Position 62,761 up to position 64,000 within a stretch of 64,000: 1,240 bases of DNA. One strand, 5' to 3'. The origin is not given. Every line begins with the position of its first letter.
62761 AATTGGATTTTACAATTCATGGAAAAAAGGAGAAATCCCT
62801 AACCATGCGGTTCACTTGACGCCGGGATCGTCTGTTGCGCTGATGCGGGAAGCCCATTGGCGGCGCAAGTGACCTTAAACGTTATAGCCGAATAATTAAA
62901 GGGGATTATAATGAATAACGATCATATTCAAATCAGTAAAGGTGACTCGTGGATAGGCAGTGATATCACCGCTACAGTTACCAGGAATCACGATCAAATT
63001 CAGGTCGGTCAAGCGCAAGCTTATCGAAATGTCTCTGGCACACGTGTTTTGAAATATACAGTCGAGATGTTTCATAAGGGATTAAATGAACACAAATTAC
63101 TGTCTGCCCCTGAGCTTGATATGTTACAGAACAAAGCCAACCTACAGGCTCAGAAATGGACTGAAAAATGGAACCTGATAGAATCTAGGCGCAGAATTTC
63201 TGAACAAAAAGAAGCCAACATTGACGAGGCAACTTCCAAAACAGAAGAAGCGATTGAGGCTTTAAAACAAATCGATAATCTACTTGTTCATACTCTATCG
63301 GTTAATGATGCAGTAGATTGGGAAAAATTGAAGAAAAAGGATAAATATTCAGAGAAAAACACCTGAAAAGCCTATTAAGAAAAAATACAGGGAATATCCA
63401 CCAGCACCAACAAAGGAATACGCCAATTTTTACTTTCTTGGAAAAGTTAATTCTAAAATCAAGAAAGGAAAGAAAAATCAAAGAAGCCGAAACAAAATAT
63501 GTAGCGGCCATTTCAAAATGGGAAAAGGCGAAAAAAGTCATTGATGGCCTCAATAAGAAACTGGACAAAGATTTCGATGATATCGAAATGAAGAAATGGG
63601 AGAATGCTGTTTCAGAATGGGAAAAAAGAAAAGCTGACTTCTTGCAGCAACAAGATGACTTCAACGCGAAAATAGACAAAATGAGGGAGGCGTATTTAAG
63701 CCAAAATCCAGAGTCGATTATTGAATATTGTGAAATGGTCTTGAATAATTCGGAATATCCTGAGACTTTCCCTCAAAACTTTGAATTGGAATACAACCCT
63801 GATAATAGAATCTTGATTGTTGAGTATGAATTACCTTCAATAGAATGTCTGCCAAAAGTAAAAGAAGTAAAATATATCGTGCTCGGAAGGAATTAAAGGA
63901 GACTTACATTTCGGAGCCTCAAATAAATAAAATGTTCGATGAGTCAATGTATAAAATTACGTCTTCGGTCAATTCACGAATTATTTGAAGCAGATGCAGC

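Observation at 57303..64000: Chromosomal integron: intact intI with an attC cassette array validated by R'/R'' complementarity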

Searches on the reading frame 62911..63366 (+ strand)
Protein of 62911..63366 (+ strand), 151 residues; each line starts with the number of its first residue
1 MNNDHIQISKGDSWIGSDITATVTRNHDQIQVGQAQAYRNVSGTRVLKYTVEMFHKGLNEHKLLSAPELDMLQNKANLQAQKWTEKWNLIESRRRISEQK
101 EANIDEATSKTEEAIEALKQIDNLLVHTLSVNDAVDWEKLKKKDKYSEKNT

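Call 5: search_protein_families(library=ncbifam, proteins=[window:62911-63366:+], max_evalue=0.01)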
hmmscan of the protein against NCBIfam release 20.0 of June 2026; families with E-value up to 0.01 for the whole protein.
window:62911-63366:+ (151 aa): 0 families

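Call 6: search_protein_families(library=pfam, proteins=[window:62911-63366:+], max_evalue=0.01)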
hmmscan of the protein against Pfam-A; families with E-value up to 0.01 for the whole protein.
window:62911-63366:+ (151 aa): 0 families

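Call 25: find_encoding_contigs(protein=window:62911-63366:+, flank=10000, max_places=4)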
Protein window:62911-63366:+ (151 aa): no gene with exactly this product is on record in the collection.

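Call 35: search_protein_families(library=padloc, proteins=[window:62911-63366:+], max_evalue=0.1)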
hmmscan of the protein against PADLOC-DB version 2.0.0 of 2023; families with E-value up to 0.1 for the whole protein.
window:62911-63366:+ (151 aa): 2 families
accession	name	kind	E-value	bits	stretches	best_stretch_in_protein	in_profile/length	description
PDLC03861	LmuB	-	0.00075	15.5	1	66-143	558-636/1213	-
PDLC03637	MTase_III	-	0.0045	13.7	1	87-150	19-82/513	Type III methyltransferase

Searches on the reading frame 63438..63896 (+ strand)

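Call 5: search_protein_families(library=ncbifam, proteins=[window:63438-63896:+], max_evalue=0.01)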
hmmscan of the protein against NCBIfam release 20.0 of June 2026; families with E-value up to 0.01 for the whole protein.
window:63438-63896:+ (152 aa): 0 families

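Call 6: search_protein_families(library=pfam, proteins=[window:63438-63896:+], max_evalue=0.01)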
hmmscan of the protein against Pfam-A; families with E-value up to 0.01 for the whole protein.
window:63438-63896:+ (152 aa): 0 families

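Call 35: search_protein_families(library=padloc, proteins=[window:63438-63896:+], max_evalue=0.1)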
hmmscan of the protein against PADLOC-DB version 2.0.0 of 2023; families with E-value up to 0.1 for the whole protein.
window:63438-63896:+ (152 aa): 1 family
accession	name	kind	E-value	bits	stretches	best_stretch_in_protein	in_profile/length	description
PDLC03663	mREase_IV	-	1.4e-10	38.5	1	54-147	178-271/544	Type IV methyl-directed restriction enzyme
